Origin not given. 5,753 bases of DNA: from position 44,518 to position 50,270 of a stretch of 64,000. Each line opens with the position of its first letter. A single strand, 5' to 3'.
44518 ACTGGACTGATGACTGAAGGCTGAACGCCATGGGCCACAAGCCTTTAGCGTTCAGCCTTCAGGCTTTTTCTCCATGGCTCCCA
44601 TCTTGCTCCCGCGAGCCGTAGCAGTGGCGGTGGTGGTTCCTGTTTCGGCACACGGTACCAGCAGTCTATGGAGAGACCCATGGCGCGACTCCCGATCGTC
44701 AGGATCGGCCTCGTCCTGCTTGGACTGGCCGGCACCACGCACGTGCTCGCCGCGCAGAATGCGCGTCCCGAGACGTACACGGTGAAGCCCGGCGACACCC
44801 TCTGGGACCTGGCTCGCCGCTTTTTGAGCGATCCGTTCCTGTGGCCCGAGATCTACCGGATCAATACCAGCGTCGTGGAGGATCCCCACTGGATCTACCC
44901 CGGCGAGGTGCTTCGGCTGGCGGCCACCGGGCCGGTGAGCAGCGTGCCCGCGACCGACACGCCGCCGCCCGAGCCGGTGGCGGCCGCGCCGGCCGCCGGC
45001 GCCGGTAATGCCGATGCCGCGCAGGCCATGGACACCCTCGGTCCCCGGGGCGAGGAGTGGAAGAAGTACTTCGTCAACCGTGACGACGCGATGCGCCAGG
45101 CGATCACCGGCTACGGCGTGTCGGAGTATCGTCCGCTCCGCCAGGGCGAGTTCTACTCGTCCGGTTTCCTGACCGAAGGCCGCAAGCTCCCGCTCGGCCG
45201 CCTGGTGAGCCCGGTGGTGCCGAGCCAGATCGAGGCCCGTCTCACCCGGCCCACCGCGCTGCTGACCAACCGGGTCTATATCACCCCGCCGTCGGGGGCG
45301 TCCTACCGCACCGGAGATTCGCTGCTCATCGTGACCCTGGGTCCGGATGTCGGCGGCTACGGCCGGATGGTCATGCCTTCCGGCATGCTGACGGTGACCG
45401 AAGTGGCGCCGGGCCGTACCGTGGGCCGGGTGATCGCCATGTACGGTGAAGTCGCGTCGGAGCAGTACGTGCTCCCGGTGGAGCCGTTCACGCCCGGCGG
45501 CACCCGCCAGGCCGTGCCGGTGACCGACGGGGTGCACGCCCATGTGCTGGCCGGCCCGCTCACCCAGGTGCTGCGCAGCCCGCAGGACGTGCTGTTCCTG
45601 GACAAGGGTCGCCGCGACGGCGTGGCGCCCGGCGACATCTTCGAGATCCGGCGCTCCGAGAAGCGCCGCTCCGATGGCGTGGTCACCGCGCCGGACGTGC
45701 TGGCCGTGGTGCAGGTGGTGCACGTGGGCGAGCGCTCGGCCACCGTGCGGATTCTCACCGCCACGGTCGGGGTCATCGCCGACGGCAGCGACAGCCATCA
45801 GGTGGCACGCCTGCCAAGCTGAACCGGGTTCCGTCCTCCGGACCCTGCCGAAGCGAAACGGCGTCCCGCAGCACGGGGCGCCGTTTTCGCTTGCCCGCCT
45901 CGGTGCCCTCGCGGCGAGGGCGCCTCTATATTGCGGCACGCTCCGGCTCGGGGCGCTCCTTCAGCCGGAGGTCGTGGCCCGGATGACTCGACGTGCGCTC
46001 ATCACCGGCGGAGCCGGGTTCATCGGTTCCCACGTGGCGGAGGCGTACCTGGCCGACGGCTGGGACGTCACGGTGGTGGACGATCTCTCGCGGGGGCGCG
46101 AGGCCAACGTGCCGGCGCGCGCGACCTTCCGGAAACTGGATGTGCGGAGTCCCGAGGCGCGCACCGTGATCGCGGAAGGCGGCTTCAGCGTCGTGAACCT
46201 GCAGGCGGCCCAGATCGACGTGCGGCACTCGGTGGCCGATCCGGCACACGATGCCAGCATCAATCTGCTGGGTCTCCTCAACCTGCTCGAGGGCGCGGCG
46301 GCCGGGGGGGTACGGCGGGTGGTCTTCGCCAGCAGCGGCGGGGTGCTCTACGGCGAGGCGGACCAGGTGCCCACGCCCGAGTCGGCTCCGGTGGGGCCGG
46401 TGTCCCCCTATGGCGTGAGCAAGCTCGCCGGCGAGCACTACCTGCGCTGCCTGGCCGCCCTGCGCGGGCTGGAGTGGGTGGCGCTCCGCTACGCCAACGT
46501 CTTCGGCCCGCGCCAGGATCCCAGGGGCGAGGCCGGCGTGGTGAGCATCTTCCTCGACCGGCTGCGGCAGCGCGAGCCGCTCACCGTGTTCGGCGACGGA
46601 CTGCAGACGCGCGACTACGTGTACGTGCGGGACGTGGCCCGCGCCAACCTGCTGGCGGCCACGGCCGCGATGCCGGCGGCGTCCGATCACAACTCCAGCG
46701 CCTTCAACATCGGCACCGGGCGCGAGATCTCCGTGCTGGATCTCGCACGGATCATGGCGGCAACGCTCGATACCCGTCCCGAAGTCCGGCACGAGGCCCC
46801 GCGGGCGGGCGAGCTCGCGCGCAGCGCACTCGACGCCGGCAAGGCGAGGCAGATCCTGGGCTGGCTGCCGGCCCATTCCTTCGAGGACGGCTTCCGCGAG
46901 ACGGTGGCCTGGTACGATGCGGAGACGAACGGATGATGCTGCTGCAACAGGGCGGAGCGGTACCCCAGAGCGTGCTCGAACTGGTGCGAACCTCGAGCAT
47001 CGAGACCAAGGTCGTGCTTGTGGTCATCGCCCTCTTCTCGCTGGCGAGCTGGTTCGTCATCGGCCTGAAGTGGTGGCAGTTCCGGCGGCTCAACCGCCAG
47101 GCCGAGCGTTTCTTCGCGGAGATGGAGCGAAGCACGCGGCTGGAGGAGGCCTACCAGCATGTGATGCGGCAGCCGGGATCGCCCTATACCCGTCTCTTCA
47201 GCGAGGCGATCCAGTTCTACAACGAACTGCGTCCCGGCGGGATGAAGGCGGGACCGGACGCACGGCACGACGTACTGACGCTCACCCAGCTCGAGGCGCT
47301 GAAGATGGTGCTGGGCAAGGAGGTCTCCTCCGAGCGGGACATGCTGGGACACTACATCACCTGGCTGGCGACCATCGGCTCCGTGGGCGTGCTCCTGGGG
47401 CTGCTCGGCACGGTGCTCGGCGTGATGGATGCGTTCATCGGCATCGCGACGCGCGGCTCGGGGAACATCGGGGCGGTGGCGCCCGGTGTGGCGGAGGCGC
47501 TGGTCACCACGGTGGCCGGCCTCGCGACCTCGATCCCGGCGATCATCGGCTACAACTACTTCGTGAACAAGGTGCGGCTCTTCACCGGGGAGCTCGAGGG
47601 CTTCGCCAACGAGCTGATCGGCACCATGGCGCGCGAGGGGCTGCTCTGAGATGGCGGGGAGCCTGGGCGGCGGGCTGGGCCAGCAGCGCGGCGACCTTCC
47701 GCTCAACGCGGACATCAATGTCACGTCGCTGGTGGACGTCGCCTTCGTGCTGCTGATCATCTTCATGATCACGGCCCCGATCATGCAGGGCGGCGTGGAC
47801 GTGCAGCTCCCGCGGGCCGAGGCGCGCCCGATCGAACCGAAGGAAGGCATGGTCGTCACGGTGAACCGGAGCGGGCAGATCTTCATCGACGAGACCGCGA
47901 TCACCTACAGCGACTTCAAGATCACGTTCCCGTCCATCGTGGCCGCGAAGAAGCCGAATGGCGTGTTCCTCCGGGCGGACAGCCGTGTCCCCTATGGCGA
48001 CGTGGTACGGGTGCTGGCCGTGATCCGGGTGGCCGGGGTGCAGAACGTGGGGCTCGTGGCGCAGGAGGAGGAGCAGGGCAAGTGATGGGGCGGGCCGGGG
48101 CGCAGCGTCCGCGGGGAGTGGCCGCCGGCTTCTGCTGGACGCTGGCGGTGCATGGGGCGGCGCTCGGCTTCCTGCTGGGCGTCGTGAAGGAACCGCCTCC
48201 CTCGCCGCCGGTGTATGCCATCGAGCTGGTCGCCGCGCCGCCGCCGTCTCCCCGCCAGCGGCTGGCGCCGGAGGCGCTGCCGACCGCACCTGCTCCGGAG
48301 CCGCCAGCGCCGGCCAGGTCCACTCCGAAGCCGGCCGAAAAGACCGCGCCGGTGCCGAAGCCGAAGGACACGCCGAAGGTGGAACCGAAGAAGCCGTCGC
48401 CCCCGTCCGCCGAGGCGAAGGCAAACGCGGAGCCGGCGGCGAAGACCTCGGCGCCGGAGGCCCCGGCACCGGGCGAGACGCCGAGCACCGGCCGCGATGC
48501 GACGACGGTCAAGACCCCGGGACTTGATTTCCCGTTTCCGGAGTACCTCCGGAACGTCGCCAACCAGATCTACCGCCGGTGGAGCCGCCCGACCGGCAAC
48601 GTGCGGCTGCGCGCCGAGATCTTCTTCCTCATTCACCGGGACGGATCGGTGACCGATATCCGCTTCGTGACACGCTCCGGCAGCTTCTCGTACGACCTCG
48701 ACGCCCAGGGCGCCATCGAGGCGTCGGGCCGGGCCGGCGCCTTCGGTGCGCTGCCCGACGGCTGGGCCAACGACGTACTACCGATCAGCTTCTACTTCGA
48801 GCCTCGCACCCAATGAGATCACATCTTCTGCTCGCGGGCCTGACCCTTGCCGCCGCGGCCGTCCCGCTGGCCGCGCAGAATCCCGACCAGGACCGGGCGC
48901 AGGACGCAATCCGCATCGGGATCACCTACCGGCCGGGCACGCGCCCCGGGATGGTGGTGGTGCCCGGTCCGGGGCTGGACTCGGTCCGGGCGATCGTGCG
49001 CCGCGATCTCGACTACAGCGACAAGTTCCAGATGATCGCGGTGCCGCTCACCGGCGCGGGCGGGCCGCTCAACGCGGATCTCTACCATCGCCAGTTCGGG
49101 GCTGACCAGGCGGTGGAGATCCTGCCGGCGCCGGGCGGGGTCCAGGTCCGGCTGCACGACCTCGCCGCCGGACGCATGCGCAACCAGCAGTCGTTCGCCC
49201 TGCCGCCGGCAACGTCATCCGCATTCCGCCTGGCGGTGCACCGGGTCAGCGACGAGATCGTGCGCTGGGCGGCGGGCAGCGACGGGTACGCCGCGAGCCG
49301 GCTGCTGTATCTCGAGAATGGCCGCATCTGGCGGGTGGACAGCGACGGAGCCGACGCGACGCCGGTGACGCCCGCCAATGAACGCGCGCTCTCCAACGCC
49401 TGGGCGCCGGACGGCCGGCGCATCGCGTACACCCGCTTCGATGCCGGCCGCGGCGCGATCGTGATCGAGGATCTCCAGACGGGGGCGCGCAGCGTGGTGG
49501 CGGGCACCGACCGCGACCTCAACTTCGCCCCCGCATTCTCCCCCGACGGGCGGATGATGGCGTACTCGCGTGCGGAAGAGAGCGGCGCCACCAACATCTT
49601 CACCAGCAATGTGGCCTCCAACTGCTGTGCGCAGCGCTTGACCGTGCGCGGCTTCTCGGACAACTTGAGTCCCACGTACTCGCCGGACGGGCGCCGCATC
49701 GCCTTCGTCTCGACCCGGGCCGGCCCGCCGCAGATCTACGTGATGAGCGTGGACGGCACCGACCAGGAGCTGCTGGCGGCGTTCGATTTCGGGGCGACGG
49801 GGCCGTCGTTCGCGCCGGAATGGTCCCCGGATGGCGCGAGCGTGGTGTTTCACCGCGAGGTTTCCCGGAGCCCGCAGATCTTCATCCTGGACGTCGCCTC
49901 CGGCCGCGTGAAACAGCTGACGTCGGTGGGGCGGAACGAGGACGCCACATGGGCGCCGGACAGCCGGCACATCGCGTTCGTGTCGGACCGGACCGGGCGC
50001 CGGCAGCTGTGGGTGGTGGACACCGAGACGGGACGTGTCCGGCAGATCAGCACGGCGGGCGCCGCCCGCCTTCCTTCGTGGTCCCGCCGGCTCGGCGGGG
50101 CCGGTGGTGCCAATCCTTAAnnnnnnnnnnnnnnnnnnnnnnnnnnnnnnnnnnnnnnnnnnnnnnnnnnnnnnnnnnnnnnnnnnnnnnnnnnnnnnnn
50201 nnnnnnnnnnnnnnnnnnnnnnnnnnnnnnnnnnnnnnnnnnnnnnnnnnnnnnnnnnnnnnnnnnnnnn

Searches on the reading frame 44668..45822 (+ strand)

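Call 12: search_protein_families(library=pfam, proteins=[window:44668-45822:+], max_evalue=0.001)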
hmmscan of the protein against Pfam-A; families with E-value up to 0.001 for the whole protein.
window:44668-45822:+ (384 aa): 1 family
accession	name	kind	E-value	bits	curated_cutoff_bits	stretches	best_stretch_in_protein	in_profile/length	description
PF01476.26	LysM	-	3.4e-08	33.7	20.9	1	37-84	1-42/43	LysM domain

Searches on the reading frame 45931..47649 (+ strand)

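Call 12: search_protein_families(library=pfam, proteins=[window:45931-47649:+], max_evalue=0.001)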
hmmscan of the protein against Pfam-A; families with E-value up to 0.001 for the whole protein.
window:45931-47649:+ (572 aa): 1 family
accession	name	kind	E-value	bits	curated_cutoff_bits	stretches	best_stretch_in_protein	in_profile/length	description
PF01618.21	MotA_ExbB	-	5.3e-26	91.3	22.9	1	450-555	20-125/127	MotA/TolQ/ExbB proton channel family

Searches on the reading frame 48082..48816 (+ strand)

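Call 12: search_protein_families(library=pfam, proteins=[window:48082-48816:+], max_evalue=0.001)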
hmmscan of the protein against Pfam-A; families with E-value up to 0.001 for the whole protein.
window:48082-48816:+ (244 aa): 1 family
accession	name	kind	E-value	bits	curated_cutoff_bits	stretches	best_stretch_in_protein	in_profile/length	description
PF13103.11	TonB_2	-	1.1e-10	42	22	1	153-237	2-83/85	TonB C terminal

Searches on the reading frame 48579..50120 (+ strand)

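Call 12: search_protein_families(library=pfam, proteins=[window:48579-50120:+], max_evalue=0.001)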
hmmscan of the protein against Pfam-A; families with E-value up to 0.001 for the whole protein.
window:48579-50120:+ (513 aa): 5 families
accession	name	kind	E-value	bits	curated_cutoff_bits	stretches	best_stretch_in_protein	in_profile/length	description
PF07676.18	PD40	-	3.8e-35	119.5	20.9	3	359-388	8-38/38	WD40-like Beta Propeller Repeat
PF00930.27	DPPIV_N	-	5.7e-12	45.5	22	0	433-495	24-83/354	Dipeptidyl peptidase IV (DPP IV) N-terminal region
PF25174.1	Beta-prop_THOC3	-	1.2e-06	28.2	305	0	249-342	72-157/272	THOC3 beta-propeller domain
PF10647.15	Gmad1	-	1.8e-05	25.1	20.5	0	454-504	26-75/251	Lipoprotein LpqB beta-propeller domain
PF09142.17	TruB_C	-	0.00022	21.3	28.7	0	264-292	21-49/56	tRNA Pseudouridine synthase II, C terminal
